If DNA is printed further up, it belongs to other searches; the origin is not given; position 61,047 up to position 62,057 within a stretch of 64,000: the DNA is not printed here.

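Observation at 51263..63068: Family-independent C-terminal module G-L-[GS]-D / TM helix / poly-basic tail, clustered around a membrane-anchored transglutaminase-like enzyme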

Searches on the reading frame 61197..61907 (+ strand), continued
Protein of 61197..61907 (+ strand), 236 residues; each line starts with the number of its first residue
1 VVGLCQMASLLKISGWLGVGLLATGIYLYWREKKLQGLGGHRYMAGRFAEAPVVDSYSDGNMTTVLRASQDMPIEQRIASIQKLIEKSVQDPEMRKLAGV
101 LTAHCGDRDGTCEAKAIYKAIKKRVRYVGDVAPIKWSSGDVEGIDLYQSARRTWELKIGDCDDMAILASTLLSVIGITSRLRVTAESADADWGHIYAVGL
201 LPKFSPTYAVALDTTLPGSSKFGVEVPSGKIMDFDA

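Call 35: search_solved_structures(query=A1, max_evalue=1, show_alignments=2)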
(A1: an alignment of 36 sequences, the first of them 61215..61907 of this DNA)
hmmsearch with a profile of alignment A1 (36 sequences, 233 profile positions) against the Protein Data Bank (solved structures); distinct sequences matched with E-value up to 1: 2.
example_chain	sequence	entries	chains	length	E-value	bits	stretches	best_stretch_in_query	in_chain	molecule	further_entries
8glt_0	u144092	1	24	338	0.0012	21.6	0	80-106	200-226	C3-comp_O32-15, polyalanine model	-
2k03_B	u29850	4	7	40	0.25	14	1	136-161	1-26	C-X-C chemokine receptor type 4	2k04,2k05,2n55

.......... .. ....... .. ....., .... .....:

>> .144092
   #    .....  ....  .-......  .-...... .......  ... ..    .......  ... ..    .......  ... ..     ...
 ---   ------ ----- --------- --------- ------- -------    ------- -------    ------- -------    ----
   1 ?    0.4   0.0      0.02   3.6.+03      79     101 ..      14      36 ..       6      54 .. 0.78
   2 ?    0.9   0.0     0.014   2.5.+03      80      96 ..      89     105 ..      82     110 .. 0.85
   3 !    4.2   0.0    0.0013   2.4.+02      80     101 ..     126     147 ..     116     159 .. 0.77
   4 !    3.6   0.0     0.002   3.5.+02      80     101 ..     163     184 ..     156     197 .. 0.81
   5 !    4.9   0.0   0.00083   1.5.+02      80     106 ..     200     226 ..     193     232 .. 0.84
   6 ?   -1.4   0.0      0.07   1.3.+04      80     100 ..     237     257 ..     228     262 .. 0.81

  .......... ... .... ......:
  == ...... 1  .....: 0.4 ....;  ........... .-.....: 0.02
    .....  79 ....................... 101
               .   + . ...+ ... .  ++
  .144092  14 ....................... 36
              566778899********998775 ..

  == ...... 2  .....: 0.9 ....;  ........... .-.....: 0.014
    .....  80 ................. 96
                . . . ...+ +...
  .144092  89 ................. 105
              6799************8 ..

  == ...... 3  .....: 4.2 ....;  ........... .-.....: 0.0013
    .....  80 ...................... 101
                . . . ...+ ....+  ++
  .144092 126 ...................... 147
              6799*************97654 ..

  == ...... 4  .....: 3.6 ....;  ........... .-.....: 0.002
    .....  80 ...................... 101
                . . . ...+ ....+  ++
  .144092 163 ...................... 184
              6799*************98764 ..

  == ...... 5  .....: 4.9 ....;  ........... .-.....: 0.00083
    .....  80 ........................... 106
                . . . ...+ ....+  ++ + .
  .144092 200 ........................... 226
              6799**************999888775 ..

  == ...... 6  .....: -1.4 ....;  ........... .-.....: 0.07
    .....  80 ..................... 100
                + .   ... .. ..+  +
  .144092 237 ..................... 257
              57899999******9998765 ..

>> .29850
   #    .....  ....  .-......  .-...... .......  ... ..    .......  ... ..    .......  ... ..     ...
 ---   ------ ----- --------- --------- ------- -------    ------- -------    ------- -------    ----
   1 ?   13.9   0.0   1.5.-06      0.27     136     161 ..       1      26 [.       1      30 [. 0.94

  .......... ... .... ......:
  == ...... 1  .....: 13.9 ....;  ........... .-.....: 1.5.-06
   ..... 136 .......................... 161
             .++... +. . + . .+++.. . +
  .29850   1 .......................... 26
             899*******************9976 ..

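Call 43: find_related_loci(query=A1, collection=genome_contigs, flank=10000)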
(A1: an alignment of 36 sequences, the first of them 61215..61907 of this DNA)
Query A1 (230 aa) in genome_contigs; peptide patterns used: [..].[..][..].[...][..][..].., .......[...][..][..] (x = any residue, [..] = any of these).
51 stretches matched a pattern; 1 encode a relative of the query (tblastn E <= 1e-3); 1 distinct loci.
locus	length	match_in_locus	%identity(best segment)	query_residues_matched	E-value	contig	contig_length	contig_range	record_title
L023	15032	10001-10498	55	7-170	8e-51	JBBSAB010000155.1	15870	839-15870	MAG: Polyangiales bacterium isolate La6_concoct.130 La6_concoct.130_K_3455915_L_15870_cov_59.9237, whole genome shotgun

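Call 44: predict_structure(alignment_id=A1)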
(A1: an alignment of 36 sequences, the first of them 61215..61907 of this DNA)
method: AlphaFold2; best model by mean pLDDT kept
length: 230 residues; sequences in the alignment: 36
mean_pLDDT: 90.5   pTM: 0.82
mean pLDDT of the five models: 90.5, 87.3, 86.6, 85.1, 83.6
residues with pLDDT >= 90: 155; 70-90: 60; 50-70: 13; < 50: 2
segments of 3 or more residues with pLDDT < 50: none
pLDDT, mean of each block of 10 residues (from residue 1): 70 86 68 74 94 90 91 97 98 96 93 97 91 87 96 97 98 96 91 94 95 89 93
secondary structure, 60 per line:
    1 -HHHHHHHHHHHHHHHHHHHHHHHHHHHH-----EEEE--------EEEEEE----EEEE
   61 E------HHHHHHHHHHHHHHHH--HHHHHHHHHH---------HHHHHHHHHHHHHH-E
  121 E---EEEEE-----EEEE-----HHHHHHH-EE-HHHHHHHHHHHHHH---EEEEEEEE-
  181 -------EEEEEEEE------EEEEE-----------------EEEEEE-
elements in order: H2-29 E35-38 E47-52 E57-61 H68-83 H86-95 H105-118 E125-129 E135-138 H144-150 H155-168 E172-179 E188-195 E202-206 E224-229
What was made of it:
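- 61215..61907 (+): Membrane-anchored transglutaminase-fold Cys-His-Asp enzyme, the putative cysteine protease. It has an N-terminal TM helix, then REKK, then the motif LQGLG (61299-61313), then the catalytic domain. AF2 model pLDDT 90.5 (call 44).
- On Transglutaminase-like superfamily (Pfam PF01841, papain-like Cys-His-Asp): AF2 model with pLDDT 90.5 (call 44).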

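Call 48: fold_search(model_id=the predicted structure, library=pdb)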
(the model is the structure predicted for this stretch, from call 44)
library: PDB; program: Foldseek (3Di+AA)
matches with E <= 10: 393; with E <= 0.001: 8
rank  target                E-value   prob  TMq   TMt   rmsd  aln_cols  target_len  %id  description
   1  3kd4_A                3.3e-05  1.00  0.40  0.20  12.9       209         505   15  CRYSTAL STRUCTURE OF A PUTATIVE PROTEASE (BDI_1141) FROM PARABACTEROIDES DISTASONIS ATCC 8503 AT 2.00 A RESOLUTION (released 2009-11-24)
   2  3isr_A                4.5e-05  1.00  0.40  0.33  13.5       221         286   15  The Crystal Structure of a Putative Cysteine Protease from Cytophaga hutchinsonii to 1.9A (released 2009-09-08)
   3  3isr_B                7.2e-05  1.00  0.41  0.33  13.7       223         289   15  The Crystal Structure of a Putative Cysteine Protease from Cytophaga hutchinsonii to 1.9A (released 2009-09-08)
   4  9crn                  1.4e-04  1.00  0.36  0.24  10.6       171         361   13  Crystal structure of Streptococcus pyogenes TglA (released 2024-08-14)
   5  3isr_C                1.5e-04  1.00  0.40  0.33  12.9       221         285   16  The Crystal Structure of a Putative Cysteine Protease from Cytophaga hutchinsonii to 1.9A (released 2009-09-08)
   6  4u65_E                2.3e-04  1.00  0.33  0.40   9.0       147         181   22  Structure of the periplasmic output domain of the Legionella pneumophila LapD ortholog CdgS9 in complex with Pseudomon (released 2014-08-13)
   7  9y6s_8G               4.1e-04  1.00  0.31  0.13   6.8       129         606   19  96-nm repeat of the Leishmania tarentolae doublet microtubule (released 2025-12-17)
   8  1x3w_A                8.0e-04  1.00  0.34  0.26  11.1       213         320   12  Structure of a peptide:N-glycanase-Rad23 complex (released 2005-06-14)
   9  4fgp_B                1.0e-03  1.00  0.32  0.38  11.1       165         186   15  Legionella pneumophila LapG (EGTA-treated) (released 2012-06-20)
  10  2f4m_A                1.1e-03  1.00  0.31  0.25   9.3       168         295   12  The Mouse PNGase-HR23 Complex Reveals a Complete Remodulation of the Protein-Protein Interface Compared to its Yeast O (released 2006-03-07)
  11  4fgq_A                1.2e-03  0.99  0.30  0.36  11.5       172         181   16  Legionella pneumophila LapG (released 2012-06-20)
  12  4fgp_A                1.8e-03  0.99  0.32  0.38  11.1       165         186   15  Legionella pneumophila LapG (EGTA-treated) (released 2012-06-20)
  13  8jx4_D                2.0e-03  1.00  0.32  0.46   5.7       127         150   15  Structure of the catalytic domain of pseudomurein endo-isopeptidases PeiW (released 2024-10-09)
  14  4fgq_B                2.0e-03  0.99  0.29  0.35  11.8       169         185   14  Legionella pneumophila LapG (released 2012-06-20)
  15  3esw_A                2.5e-03  1.00  0.34  0.25   6.5       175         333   11  Complex of yeast PNGase with GlcNAc2-IAc. (released 2008-11-11)
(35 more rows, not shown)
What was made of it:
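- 61215..61907 (+): Top Foldseek hits are transglutaminase-like proteases, LapG, PNGase and PeiW/PeiP (call 48).
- On Signal-arrest-release or transglutaminase-fold phage lysin: PeiW and PeiP are among weak structural hits (call 48).
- Closest known: LapG / bacterial transglutaminase-like cysteine proteinases. Same: Transglutaminase-like Cys-His-Asp fold, among the Foldseek hits (4u65, 4fgp, 4fgq; call 48).
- Nearest structures are transglutaminase-like proteases, including LapG, which clips a membrane-retained adhesin (call 48). PeiW and PeiP are among the Foldseek hits (call 48).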

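Call 49: fold_search(model_id=the predicted structure, library=viral)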
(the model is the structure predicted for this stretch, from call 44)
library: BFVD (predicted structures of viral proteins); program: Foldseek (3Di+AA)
matches with E <= 10: 363; with E <= 0.001: 3
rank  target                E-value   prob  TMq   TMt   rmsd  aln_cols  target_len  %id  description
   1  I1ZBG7                2.1e-10  1.00  0.55  0.42   7.8       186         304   22  (no name in the UniProt tables at hand)
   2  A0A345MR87            1.6e-07  1.00  0.53  0.24   8.8       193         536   18  (no name in the UniProt tables at hand)
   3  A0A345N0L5            1.1e-06  1.00  0.53  0.32   5.4       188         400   13  (no name in the UniProt tables at hand)
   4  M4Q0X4                4.2e-03  0.66  0.21  0.20  22.2       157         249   12  (no name in the UniProt tables at hand)
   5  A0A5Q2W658            8.2e-03  0.92  0.32  0.14  12.7       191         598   12  (no name in the UniProt tables at hand)
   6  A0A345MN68            1.1e-02  0.85  0.29  0.43  11.4       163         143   12  (no name in the UniProt tables at hand)
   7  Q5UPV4                1.4e-02  0.87  0.27  0.30   9.7       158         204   14  Uncharacterized acetyltransferase L280 [Acanthamoeba polyphaga mimivirus]
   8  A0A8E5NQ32            1.7e-02  0.98  0.29  0.42   5.2       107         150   19  (no name in the UniProt tables at hand)
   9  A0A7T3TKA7            2.3e-02  0.13  0.16  0.10  24.5       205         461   12  (no name in the UniProt tables at hand)
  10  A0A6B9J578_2          2.6e-02  0.69  0.33  0.11  28.8       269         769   15  (no name in the UniProt tables at hand)
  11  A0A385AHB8            2.6e-02  0.69  0.30  0.06  13.6       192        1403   12  Prominin [Methanobacterium virus Drs3]
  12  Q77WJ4                4.4e-02  0.75  0.36  0.28  17.6       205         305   16  Pseudomurein endoisopeptidase [Methanobacterium phage psiM2]
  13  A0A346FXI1            9.6e-02  0.21  0.18  0.16  10.9       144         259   10  (no name in the UniProt tables at hand)
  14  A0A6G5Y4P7            1.5e-01  0.08  0.16  0.09  19.1       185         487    9  (no name in the UniProt tables at hand)
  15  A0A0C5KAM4            1.6e-01  0.18  0.17  0.26   7.7        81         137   16  (no name in the UniProt tables at hand)
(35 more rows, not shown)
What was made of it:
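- Closest known: PeiW and PeiP pseudomurein endoisopeptidases of methanogen phages. Same: They appear among the Foldseek hits in both PDB and BFVD (calls 48, 49).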

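Call 55: find_related_loci(query=A3, collection=viral_contigs, flank=10000)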
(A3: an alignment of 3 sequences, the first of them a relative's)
Query A3 (297 aa) in viral_contigs; peptide patterns used: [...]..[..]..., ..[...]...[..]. (x = any residue, [..] = any of these).
31 stretches matched a pattern; 3 encode a relative of the query (tblastn E <= 1e-3); 3 distinct loci.
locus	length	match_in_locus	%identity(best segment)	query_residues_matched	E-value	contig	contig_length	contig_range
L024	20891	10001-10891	100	1-297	0e+0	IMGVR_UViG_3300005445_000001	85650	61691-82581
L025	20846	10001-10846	48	1-290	1e-76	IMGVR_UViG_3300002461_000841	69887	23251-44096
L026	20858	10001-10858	49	1-290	6e-80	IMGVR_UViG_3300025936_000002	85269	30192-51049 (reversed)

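Call 66: search_solved_structures(query=A4, max_evalue=10)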
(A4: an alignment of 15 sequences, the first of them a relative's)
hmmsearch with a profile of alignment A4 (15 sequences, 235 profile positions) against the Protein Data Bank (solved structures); distinct sequences matched with E-value up to 10: 4.
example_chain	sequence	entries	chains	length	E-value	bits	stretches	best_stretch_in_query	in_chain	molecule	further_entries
6jak_A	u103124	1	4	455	0.86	11.9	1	65-162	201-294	Trehalose-6-phosphate synthase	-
1gz5_A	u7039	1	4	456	0.87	11.9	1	65-162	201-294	ALPHA-TREHALOSE-PHOSPHATE SYNTHASE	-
2wtx_A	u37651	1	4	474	0.92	11.8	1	65-162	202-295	ALPHA, ALPHA-TREHALOSE-PHOSPHATE SYNTHASE [UDP-FORMING]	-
1uqt_A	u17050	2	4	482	0.95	11.8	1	65-162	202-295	ALPHA, ALPHA-TREHALOSE-PHOSPHATE SYNTHASE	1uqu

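Call 67: search_solved_structures(query=A5, max_evalue=10)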
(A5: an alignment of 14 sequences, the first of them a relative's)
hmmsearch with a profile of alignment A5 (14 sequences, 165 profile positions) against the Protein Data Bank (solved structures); distinct sequences matched with E-value up to 10: 4.
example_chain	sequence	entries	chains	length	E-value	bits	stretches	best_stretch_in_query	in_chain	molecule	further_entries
3f85_A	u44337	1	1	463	4.4e-05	26.5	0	33-82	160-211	homo trimeric fusion of CFA/I fimbrial subunits B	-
3f84_A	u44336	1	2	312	0.0081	19.1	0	33-82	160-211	CFA/I fimbrial subunit B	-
1ggp_A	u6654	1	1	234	0.35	13.8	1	94-146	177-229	PROTEIN (LECTIN 1 A CHAIN)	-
4a53_A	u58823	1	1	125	0.82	12.6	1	57-130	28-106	EDC3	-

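Call 68: search_solved_structures(query=A6, max_evalue=10)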
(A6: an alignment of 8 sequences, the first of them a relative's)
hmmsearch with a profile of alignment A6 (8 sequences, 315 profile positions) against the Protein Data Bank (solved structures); distinct sequences matched with E-value up to 10: 3.
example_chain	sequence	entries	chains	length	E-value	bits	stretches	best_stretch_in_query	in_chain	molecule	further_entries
6r83_1a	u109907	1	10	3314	0.0018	20.4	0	63-115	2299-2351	Hemocyanin subunit 1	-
4yd9_A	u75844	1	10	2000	0.012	17.6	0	62-86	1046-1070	hemocyanin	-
8g2z_2F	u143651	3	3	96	0.75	11.8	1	138-210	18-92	CFAP182B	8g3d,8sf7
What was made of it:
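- Tried and rejected: Profile searches of the enzyme family and of the 236-, 165- and 337-aa late families against PDB sequences gave only noise (calls 35, 66-68).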

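Call 69: search_protein_families(library=pfam, proteins=[L024:12933-13757:-, L024:15039-17156:+, L024:10001-10894:+, L024:10937-11275:+, L024:6098-6808:+, L024:7674-8171:+, L024:8505-9518:+, L024:5375-6025:+, L024:13825-14406:+], max_evalue=0.01)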
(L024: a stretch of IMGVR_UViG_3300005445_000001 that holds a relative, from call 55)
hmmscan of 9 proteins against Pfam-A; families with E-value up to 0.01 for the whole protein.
L024:12933-13757:- (274 aa): 0 families

L024:15039-17156:+ (705 aa): 3 families
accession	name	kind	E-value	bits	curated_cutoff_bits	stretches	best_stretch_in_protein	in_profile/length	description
PF12708.12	Pect-lyase_RHGA_epim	-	2e-19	70.7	27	1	66-266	1-194/213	Rhamnogalacturonase A/epimerase, pectate lyase-like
PF12218.14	End_N_terminal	-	0.00086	19.4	26.3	1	74-113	1-38/67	N terminal extension of bacteriophage endosialidase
PF18512.6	BssB_TutG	-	0.0043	17.4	25.6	0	365-398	7-40/66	Benzylsuccinate synthase beta subunit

L024:10001-10894:+ (297 aa): 0 families

L024:10937-11275:+ (112 aa): 1 family
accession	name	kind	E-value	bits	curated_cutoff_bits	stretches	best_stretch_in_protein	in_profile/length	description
PF13098.12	Thioredoxin_2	-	4.3e-07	30.7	27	1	2-102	8-103/104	Thioredoxin-like domain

L024:6098-6808:+ (236 aa): 0 families

L024:7674-8171:+ (165 aa): 0 families

L024:8505-9518:+ (337 aa): 0 families

L024:5375-6025:+ (216 aa): 0 families

L024:13825-14406:+ (193 aa): 0 families

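Call 70: find_homologous_proteins(query=L024:6098-6808:+, max_evalue=0.001)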
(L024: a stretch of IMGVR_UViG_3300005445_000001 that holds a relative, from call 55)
Query L024:6098-6808:+ (236 aa): 423 proteins with E <= 0.001 among 1196 candidates; the best 120 are listed.
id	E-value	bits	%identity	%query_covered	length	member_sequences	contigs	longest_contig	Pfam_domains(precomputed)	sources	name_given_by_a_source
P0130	8.4e-156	534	100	100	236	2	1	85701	-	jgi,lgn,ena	-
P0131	1.8e-134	464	84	100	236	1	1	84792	-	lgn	-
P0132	3.0e-133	460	84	100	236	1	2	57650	-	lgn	-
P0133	3.1e-132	457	86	100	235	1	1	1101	-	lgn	-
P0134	9.6e-126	436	79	100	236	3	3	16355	-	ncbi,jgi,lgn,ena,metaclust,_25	metaclust:\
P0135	5.4e-125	433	79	100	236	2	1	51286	-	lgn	-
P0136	3.2e-123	428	79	100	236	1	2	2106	-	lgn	-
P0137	4.8e-120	417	78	99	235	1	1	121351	-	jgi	jgi:hypothetical protein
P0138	5.2e-120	417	77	99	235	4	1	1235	-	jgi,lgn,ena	-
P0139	2.7e-119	415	78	100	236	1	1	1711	-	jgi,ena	-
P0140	1.9e-117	409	77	99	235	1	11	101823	-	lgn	-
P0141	4.2e-117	408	75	100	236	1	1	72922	-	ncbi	-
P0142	2.1e-116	405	75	99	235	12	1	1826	-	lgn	-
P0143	3.4e-116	405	74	100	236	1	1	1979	-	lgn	-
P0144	1.6e-115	402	75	99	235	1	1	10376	-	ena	-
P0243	1.6e-101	357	67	100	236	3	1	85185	-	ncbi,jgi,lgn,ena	jgi:hypothetical protein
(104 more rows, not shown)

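Call 73: find_encoding_contigs(protein=P0243, flank=10000, max_places=1)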
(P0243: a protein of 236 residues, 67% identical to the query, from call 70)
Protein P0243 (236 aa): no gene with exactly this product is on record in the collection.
